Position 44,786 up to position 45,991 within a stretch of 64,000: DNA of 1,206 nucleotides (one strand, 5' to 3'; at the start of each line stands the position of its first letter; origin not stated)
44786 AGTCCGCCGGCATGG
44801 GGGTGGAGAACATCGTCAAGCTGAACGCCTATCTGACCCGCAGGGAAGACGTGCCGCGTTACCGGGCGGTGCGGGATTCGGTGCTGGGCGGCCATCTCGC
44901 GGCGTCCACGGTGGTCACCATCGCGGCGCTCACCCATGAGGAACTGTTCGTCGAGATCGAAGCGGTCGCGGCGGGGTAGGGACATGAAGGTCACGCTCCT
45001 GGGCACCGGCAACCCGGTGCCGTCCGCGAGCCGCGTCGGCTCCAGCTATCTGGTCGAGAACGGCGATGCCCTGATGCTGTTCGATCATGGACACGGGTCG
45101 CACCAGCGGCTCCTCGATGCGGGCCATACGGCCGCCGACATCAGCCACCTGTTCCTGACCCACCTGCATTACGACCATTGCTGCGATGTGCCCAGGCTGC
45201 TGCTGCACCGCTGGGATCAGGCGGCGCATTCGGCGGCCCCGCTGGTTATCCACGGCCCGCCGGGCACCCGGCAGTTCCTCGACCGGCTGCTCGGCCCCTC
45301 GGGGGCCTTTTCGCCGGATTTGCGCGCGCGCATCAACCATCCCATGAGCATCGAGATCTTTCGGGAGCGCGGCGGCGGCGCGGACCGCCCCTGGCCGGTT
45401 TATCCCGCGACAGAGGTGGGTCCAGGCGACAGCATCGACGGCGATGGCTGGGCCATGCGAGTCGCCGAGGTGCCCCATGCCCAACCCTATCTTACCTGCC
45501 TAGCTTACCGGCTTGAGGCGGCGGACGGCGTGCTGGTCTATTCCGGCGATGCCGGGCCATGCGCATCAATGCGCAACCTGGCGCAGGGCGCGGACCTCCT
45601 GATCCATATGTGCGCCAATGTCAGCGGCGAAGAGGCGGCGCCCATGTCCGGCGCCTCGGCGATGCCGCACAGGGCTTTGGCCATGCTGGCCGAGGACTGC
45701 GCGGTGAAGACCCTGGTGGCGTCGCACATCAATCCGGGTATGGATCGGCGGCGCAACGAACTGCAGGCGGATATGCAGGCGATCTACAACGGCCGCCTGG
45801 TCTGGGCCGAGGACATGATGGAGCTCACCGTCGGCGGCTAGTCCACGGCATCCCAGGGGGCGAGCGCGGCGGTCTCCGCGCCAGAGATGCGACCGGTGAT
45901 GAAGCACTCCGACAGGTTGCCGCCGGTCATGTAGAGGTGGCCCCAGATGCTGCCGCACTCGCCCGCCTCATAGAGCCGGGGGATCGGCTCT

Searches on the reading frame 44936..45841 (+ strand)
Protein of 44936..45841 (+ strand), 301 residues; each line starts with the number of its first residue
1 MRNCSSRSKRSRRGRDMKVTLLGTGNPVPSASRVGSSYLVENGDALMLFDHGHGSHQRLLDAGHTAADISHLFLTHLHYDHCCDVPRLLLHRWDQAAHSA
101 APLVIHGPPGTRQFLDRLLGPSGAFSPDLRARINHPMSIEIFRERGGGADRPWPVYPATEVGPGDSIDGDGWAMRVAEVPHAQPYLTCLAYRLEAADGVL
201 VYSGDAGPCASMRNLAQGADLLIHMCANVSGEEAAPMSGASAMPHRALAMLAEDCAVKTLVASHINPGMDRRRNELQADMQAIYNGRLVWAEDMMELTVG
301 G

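Call 64: search_protein_families(library=pfam, proteins=[window:44936-45841:+], max_evalue=0.00001)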
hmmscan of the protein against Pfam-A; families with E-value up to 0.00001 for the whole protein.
window:44936-45841:+ (301 aa): 2 families
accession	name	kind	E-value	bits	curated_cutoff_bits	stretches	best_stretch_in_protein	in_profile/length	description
PF00753.33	Lactamase_B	-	2.2e-15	57.5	22.7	1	34-208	5-152/196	Metallo-beta-lactamase superfamily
PF12706.13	Lactamase_B_2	-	3.6e-12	46.8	27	1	60-265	23-200/200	Beta-lactamase superfamily domain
